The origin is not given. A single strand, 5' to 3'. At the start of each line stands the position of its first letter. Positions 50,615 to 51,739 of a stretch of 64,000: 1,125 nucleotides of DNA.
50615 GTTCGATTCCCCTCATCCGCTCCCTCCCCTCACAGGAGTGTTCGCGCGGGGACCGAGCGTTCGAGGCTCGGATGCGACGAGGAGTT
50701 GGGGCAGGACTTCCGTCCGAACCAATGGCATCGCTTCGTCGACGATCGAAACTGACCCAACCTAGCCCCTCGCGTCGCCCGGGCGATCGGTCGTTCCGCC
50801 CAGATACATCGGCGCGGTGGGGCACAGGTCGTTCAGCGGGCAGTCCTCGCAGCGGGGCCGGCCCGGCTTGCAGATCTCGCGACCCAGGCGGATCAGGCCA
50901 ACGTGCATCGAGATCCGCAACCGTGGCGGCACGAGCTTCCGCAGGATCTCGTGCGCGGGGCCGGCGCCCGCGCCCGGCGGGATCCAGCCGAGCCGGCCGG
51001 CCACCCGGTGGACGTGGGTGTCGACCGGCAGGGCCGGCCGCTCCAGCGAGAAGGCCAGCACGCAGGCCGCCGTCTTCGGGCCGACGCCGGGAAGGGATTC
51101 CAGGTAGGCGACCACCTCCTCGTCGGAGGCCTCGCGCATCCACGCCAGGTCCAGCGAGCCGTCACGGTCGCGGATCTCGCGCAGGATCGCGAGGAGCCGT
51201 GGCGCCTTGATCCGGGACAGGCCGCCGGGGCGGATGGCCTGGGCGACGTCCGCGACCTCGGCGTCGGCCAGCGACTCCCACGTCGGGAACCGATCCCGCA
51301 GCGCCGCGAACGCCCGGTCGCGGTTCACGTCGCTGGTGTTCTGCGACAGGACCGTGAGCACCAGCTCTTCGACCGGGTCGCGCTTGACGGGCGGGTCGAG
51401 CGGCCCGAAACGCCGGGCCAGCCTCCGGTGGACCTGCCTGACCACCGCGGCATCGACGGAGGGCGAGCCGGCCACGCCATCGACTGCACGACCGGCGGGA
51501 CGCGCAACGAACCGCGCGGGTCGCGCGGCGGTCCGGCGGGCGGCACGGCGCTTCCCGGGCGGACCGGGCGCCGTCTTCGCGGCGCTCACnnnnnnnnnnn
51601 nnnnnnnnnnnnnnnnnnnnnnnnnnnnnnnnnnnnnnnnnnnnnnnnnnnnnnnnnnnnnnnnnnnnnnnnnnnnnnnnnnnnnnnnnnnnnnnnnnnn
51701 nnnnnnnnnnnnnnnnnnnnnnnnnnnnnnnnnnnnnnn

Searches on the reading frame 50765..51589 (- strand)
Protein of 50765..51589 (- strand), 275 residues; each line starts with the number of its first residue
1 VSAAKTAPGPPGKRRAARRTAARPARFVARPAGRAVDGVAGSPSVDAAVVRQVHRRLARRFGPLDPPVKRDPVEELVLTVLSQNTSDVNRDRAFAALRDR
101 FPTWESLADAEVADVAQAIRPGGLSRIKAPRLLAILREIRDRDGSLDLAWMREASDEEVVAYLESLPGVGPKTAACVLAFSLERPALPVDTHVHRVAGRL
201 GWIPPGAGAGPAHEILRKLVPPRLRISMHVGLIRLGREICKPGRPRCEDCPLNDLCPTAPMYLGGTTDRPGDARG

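Call 37: search_protein_families(library=pfam, proteins=[window:50765-51589:-], max_evalue=0.00001)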
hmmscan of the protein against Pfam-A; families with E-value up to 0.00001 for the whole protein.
window:50765-51589:- (275 aa): 1 family
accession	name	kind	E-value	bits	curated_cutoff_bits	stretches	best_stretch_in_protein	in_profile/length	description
PF00730.31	HhH-GPD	-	1e-17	64.8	26.2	1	78-222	2-108/108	HhH-GPD superfamily base excision DNA repair protein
